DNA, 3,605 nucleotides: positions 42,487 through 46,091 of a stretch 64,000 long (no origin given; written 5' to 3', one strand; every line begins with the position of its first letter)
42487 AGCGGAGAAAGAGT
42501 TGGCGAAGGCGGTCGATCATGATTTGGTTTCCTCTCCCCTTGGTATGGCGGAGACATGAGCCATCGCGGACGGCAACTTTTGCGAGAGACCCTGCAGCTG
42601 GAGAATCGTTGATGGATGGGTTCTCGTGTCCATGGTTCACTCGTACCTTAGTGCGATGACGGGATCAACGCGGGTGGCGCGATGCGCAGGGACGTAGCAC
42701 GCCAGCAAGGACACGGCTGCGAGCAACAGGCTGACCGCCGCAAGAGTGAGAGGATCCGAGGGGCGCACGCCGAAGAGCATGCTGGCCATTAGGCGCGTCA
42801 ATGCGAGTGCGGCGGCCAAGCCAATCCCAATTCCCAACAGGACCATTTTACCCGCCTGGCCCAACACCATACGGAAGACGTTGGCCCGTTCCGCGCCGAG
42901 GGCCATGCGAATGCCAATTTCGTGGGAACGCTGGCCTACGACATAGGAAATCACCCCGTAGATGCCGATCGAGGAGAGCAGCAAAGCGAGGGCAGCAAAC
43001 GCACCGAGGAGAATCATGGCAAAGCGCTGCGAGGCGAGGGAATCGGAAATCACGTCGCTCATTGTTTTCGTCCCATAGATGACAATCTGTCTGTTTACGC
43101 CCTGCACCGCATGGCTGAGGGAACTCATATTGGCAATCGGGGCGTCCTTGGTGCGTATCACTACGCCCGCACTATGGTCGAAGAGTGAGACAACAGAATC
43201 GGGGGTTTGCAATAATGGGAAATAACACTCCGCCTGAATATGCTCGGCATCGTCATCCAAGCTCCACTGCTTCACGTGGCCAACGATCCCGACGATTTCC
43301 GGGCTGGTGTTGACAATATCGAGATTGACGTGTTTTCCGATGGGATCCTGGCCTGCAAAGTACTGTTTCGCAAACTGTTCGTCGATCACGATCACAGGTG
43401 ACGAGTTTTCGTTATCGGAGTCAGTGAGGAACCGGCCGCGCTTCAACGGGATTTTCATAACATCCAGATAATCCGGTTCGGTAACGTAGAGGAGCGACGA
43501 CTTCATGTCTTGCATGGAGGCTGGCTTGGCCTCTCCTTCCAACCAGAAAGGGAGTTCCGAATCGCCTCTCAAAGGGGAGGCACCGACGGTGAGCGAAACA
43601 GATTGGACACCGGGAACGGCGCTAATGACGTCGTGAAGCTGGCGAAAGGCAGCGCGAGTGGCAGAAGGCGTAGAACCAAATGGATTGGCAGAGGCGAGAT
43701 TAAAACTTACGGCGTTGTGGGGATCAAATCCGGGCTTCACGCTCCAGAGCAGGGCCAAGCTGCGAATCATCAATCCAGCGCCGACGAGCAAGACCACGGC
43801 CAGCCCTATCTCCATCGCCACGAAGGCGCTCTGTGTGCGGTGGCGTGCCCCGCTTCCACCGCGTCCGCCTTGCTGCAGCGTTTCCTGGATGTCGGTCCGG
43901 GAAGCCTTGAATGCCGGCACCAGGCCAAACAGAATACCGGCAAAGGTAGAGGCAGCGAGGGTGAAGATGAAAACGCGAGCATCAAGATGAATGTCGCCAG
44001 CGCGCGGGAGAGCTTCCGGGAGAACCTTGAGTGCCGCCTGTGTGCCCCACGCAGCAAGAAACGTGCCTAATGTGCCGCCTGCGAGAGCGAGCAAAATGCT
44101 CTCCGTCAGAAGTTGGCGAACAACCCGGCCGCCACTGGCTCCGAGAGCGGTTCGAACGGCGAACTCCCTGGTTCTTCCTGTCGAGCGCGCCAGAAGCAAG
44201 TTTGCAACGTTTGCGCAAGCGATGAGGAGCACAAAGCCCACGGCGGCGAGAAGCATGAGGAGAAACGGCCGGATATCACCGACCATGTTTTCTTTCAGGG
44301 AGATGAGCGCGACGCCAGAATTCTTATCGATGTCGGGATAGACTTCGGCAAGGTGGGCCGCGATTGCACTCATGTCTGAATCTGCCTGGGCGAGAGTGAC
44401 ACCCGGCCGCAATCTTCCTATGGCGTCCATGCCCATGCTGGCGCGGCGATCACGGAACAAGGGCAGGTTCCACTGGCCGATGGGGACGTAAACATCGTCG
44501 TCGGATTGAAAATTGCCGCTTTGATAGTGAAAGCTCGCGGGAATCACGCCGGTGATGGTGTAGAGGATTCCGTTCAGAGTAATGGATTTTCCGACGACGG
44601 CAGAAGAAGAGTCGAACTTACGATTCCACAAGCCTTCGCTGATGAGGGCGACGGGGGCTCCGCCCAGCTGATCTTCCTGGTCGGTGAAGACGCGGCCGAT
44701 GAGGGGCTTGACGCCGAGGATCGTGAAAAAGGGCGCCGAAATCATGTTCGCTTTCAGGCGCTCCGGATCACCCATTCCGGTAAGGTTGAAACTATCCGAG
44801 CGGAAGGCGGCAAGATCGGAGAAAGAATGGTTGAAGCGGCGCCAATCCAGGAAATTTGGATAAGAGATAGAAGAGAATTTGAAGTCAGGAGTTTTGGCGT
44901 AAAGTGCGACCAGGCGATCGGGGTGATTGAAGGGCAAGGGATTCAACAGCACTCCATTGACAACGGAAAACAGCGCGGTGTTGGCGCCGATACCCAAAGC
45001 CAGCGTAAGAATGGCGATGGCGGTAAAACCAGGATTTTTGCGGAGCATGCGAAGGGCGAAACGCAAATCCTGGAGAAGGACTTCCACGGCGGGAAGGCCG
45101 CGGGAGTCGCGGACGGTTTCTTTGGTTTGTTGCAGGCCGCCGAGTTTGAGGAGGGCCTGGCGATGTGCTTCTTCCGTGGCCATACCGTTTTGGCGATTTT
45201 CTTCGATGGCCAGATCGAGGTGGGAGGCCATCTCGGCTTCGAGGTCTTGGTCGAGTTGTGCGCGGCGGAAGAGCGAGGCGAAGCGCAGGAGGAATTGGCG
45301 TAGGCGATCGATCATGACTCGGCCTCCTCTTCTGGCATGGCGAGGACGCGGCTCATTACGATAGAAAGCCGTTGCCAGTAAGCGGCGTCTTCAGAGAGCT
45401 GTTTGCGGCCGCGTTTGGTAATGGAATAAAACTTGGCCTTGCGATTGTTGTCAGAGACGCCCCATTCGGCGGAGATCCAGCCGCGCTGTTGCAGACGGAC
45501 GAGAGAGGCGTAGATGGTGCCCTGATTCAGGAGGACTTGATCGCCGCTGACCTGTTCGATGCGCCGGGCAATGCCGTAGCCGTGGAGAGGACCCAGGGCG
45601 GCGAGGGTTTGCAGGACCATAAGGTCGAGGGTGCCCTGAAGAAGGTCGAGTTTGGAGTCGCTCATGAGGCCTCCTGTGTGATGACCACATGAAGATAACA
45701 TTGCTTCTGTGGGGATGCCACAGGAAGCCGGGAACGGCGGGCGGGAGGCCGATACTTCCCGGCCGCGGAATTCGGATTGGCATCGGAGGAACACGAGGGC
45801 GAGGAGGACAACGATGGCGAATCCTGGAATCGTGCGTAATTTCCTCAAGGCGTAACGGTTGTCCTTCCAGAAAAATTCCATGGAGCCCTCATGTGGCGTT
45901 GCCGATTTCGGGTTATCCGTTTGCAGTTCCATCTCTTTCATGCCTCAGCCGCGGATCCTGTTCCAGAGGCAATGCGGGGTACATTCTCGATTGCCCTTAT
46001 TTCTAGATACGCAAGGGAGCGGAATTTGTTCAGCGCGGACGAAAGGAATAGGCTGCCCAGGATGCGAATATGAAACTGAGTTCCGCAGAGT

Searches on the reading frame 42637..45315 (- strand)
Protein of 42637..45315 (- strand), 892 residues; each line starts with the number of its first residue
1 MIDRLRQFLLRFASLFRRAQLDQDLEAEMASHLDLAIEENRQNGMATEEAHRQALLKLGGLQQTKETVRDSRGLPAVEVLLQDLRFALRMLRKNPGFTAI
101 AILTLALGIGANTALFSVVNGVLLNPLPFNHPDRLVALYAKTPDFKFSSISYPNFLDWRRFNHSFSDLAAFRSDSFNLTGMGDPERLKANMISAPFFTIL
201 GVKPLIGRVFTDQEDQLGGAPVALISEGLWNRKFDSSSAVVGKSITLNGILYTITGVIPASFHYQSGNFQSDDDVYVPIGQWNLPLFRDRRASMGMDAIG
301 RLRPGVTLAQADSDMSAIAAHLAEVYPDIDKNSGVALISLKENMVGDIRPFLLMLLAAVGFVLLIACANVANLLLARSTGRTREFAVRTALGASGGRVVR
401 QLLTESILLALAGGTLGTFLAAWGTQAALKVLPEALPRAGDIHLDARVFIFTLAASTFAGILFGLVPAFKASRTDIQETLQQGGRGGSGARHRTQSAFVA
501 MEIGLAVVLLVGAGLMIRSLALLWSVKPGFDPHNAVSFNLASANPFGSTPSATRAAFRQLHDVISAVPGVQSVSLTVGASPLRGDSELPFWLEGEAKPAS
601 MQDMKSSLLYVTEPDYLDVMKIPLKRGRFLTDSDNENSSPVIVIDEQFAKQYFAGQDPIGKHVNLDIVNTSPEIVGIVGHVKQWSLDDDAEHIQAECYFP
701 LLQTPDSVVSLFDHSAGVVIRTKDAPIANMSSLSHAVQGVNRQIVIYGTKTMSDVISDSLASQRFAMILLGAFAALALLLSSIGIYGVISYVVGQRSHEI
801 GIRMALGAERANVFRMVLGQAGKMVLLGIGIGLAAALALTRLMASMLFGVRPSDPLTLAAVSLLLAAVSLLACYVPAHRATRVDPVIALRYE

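Call 5: search_protein_families(library=ncbifam, proteins=[window:42637-45315:-])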
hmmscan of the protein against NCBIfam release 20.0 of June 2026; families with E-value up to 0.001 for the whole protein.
window:42637-45315:- (892 aa): 5 families
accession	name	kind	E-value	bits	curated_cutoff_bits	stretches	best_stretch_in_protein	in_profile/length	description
TIGR03434.1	ADOP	subfamily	2.5e-292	971.8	622.3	1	80-892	1-803/803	ADOP family duplicated permease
NF007826.0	PRK10535.1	equivalog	1.7e-34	119.1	966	2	604-890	365-646/648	macrolide ABC transporter ATP-binding protein/permease MacB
NF038403.1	perm_prefix_1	domain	1.6e-14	53.4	30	1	11-68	1-58/59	permease prefix domain 1-containing protein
NF038008.1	ABC_perm_DarB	equivalog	4.5e-08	31.5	700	1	351-543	272-460/777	darobactin export ABC transporter permease subunit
NF041854.1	ABC_perm_YbbP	equivalog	0.00029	18.9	999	0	746-867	223-341/806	putative ABC transporter permease subunit YbbP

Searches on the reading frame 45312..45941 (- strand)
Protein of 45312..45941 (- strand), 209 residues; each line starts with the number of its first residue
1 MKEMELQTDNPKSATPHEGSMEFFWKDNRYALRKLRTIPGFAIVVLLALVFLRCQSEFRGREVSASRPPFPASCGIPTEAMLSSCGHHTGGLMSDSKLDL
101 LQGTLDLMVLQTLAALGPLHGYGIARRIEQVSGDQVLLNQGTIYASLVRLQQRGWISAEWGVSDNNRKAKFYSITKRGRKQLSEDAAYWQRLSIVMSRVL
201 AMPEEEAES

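Call 5: search_protein_families(library=ncbifam, proteins=[window:45312-45941:-])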
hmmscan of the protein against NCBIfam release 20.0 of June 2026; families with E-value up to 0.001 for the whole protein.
window:45312-45941:- (209 aa): 4 families
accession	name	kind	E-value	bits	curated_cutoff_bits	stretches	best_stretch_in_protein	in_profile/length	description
TIGR03433.1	padR_acidobact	paralog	3.9e-38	129.6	101.8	1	101-201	1-100/101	PadR family transcriptional regulator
NF006931.0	PRK09416.1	equivalog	2.6e-08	34.1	112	1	109-184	48-117/135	PadR family transcriptional regulator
NF053635.1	TransRegRv3488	equivalog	2.4e-06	27.7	140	1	100-193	4-92/98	Rv3488 family transcriptional regulator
TIGR02719.1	repress_PhaQ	equivalog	3.6e-06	27.3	139.35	1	118-190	37-107/138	poly-beta-hydroxybutyrate-responsive repressor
